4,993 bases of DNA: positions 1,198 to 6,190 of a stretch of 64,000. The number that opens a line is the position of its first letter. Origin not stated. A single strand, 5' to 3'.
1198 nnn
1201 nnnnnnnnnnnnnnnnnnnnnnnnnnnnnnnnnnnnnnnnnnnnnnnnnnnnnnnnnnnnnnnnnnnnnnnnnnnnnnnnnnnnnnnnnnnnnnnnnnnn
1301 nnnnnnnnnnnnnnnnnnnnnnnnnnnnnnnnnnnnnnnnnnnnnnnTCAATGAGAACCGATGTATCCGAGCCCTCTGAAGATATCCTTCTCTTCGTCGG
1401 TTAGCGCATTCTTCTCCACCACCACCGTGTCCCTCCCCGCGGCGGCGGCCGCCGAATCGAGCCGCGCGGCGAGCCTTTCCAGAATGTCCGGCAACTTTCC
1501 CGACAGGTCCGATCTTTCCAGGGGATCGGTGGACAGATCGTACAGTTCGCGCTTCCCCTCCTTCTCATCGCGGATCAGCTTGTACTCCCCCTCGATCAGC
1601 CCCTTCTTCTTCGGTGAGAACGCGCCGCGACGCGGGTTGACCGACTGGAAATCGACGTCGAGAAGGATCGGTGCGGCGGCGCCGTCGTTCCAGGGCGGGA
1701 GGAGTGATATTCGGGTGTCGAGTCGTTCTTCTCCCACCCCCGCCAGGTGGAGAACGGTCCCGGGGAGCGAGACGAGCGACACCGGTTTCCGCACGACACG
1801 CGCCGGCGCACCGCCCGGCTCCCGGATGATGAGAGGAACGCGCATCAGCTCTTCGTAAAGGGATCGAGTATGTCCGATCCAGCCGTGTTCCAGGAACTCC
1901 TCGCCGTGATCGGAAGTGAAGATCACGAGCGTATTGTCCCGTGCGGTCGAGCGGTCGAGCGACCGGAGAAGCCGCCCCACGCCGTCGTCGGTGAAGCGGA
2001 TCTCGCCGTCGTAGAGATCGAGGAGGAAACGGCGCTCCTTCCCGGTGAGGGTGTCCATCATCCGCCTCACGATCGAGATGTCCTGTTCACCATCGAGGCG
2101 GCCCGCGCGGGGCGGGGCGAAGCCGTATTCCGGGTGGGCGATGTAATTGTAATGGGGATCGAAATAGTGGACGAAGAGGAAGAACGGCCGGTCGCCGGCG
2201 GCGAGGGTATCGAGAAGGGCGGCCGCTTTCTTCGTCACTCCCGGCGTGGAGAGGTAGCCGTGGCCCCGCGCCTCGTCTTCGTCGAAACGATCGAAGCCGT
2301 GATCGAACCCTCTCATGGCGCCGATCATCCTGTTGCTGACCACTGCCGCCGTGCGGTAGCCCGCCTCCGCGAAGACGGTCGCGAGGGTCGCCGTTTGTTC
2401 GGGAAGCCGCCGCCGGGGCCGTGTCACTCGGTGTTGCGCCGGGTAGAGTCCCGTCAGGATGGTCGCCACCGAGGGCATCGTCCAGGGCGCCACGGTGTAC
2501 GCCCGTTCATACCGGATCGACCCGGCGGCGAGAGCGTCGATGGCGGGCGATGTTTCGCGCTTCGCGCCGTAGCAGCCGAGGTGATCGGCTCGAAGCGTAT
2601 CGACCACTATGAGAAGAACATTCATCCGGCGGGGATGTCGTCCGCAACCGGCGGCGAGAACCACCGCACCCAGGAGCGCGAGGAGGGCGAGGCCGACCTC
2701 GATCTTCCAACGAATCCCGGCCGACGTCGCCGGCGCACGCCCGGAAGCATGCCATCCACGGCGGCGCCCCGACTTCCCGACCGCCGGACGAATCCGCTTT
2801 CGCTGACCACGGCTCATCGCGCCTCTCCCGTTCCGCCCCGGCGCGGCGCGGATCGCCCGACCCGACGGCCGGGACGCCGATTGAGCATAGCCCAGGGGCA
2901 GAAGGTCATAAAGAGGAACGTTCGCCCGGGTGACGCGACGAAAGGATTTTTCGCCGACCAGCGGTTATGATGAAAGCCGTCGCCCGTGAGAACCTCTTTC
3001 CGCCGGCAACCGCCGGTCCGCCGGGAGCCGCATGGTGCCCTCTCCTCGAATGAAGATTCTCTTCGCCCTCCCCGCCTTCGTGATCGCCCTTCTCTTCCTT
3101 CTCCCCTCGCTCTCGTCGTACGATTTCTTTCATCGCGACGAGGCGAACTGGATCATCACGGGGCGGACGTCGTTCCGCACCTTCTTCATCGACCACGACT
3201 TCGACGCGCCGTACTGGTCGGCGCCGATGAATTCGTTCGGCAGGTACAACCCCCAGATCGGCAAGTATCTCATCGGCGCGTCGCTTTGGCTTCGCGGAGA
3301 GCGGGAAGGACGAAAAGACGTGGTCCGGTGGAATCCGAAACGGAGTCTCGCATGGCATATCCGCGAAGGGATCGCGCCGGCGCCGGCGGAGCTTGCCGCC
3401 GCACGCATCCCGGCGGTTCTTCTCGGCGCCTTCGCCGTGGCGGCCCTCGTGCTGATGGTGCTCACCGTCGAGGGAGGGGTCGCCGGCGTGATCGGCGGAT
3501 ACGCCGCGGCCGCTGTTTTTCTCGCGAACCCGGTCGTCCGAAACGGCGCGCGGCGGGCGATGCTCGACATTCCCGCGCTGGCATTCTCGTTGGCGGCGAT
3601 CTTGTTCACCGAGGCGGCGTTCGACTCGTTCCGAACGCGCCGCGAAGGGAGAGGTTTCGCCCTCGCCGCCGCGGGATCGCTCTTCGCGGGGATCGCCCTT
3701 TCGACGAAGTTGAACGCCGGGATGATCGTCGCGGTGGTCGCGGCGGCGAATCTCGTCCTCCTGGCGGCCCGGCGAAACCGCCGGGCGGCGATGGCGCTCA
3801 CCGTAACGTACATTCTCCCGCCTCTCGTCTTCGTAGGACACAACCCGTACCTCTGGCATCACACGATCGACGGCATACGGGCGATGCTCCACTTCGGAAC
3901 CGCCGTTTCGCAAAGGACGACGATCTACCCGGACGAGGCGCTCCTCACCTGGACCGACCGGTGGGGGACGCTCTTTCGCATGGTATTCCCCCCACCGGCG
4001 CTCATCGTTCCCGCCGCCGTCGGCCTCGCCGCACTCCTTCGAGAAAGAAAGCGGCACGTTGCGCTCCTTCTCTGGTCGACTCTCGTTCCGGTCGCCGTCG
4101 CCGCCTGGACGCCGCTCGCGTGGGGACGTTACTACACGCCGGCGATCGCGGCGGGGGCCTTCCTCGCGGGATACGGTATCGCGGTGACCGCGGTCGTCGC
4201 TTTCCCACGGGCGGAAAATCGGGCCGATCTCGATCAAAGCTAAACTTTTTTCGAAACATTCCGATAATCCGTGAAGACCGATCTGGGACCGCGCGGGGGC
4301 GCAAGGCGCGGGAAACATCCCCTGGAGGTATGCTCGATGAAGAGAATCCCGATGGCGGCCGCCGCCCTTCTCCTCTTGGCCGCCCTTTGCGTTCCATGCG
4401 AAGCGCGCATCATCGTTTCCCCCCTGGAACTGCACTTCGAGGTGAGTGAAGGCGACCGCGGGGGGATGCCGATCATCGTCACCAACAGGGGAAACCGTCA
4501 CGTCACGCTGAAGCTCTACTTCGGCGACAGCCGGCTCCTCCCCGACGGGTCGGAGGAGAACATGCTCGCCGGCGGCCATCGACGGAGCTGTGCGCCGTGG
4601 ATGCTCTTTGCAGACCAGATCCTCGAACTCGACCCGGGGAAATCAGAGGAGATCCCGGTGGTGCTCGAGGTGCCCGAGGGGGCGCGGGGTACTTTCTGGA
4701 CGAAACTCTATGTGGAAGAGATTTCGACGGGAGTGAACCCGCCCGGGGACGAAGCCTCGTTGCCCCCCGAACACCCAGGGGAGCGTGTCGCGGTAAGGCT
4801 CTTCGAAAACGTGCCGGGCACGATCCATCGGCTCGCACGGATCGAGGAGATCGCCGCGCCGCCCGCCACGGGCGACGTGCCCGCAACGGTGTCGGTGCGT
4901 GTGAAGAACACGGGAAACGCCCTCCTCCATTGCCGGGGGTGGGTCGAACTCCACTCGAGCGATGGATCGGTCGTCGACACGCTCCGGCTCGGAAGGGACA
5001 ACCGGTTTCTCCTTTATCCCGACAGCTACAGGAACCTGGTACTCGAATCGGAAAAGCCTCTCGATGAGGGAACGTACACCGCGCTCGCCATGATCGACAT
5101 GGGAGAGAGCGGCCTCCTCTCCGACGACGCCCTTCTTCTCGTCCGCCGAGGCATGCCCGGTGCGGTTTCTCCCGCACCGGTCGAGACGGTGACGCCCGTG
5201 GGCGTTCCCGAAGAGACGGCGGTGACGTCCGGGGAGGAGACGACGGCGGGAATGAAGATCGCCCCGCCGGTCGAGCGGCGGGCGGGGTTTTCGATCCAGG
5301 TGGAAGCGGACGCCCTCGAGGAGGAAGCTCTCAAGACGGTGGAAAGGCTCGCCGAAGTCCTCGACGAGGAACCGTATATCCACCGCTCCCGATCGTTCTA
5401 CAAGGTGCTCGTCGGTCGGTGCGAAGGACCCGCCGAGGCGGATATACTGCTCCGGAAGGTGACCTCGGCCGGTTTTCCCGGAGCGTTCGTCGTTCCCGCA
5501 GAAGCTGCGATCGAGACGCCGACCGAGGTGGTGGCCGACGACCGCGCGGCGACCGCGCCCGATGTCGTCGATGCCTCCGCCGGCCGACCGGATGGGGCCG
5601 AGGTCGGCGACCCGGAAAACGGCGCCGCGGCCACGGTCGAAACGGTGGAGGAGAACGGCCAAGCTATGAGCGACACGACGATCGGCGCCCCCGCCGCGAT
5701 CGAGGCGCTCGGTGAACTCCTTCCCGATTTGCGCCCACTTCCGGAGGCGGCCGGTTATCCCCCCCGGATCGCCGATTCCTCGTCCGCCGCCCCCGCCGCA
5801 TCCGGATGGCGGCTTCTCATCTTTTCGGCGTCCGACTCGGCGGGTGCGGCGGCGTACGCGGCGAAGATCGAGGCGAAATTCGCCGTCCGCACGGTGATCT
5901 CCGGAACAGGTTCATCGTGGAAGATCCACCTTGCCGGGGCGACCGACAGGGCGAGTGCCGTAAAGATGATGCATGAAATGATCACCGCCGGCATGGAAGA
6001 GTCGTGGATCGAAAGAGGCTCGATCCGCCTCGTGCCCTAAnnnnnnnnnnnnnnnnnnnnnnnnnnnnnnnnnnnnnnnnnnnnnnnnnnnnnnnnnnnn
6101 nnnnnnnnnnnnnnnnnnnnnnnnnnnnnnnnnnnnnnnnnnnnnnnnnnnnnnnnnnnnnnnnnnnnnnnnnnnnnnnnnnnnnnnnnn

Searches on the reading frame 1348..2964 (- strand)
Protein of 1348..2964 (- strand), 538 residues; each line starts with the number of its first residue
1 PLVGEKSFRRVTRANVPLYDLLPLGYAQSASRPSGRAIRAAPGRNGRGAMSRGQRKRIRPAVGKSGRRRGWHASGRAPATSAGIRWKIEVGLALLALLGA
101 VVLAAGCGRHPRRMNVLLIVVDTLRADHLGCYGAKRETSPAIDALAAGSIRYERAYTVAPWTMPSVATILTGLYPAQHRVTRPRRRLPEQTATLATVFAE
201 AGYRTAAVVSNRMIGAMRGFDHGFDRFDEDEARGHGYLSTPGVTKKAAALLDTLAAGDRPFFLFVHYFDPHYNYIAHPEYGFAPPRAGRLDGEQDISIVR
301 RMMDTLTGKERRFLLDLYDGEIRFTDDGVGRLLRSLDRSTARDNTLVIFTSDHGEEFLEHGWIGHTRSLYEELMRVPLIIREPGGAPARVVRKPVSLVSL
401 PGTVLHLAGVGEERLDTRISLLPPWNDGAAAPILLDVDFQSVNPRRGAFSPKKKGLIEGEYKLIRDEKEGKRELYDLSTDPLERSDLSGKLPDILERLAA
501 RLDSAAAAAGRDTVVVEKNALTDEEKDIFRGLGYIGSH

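Call 27: search_protein_families(library=pfam, proteins=[window:1348-2964:-], max_evalue=0.0001)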
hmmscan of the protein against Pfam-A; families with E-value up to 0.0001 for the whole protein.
window:1348-2964:- (538 aa): 3 families
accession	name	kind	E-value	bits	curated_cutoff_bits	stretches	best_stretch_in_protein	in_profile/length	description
PF00884.28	Sulfatase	-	1e-50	173.2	25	1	115-410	2-301/301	Sulfatase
PF01663.27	Phosphodiest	-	1.6e-12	48.2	23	1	116-181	1-63/342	Type I phosphodiesterase / nucleotide pyrophosphatase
PF16347.10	SGSH_C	-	6.5e-08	33.3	29.3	1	359-490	2-134/154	N-sulphoglucosamine sulphohydrolase, C-terminal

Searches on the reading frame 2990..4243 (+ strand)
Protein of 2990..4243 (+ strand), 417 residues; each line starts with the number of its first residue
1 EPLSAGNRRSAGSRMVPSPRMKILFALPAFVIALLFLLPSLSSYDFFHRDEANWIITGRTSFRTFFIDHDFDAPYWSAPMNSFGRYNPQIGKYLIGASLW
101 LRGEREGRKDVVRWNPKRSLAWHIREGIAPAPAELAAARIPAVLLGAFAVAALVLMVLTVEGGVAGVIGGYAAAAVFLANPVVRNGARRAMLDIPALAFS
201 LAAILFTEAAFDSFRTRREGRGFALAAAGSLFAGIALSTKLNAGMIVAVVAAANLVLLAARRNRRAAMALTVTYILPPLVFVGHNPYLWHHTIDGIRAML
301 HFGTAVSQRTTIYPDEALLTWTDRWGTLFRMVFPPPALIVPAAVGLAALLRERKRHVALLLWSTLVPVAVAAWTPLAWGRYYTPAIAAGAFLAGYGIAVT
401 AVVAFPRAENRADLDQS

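Call 27: search_protein_families(library=pfam, proteins=[window:2990-4243:+], max_evalue=0.0001)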
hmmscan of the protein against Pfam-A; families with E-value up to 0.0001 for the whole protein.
window:2990-4243:+ (417 aa): 1 family
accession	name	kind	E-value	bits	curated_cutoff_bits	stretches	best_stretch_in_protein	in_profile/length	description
PF02366.24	PMT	-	5.5e-07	29.8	22.7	1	87-256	45-198/245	Dolichyl-phosphate-mannose-protein mannosyltransferase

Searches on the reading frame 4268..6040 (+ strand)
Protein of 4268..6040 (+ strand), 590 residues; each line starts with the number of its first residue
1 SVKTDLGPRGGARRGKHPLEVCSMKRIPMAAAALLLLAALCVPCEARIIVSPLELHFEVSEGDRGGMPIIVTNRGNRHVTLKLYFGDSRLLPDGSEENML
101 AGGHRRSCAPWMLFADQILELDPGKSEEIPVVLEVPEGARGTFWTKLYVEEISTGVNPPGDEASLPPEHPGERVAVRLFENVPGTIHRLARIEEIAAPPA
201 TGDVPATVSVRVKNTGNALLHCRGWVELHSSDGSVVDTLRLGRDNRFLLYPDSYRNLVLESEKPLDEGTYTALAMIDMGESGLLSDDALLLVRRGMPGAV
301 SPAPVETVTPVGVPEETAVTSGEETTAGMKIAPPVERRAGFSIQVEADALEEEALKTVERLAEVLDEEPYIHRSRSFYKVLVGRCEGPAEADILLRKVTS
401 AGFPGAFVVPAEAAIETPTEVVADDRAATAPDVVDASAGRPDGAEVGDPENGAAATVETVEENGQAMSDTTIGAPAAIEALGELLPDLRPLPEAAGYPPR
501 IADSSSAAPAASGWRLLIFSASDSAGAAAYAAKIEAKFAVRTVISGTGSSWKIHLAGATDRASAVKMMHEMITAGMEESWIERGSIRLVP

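Call 27: search_protein_families(library=pfam, proteins=[window:4268-6040:+], max_evalue=0.0001)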
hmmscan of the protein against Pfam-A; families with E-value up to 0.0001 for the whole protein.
window:4268-6040:+ (590 aa): 1 family
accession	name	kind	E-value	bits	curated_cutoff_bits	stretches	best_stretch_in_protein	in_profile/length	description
PF05036.18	SPOR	-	8.4e-10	39.3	21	1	340-409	4-75/76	SPOR domain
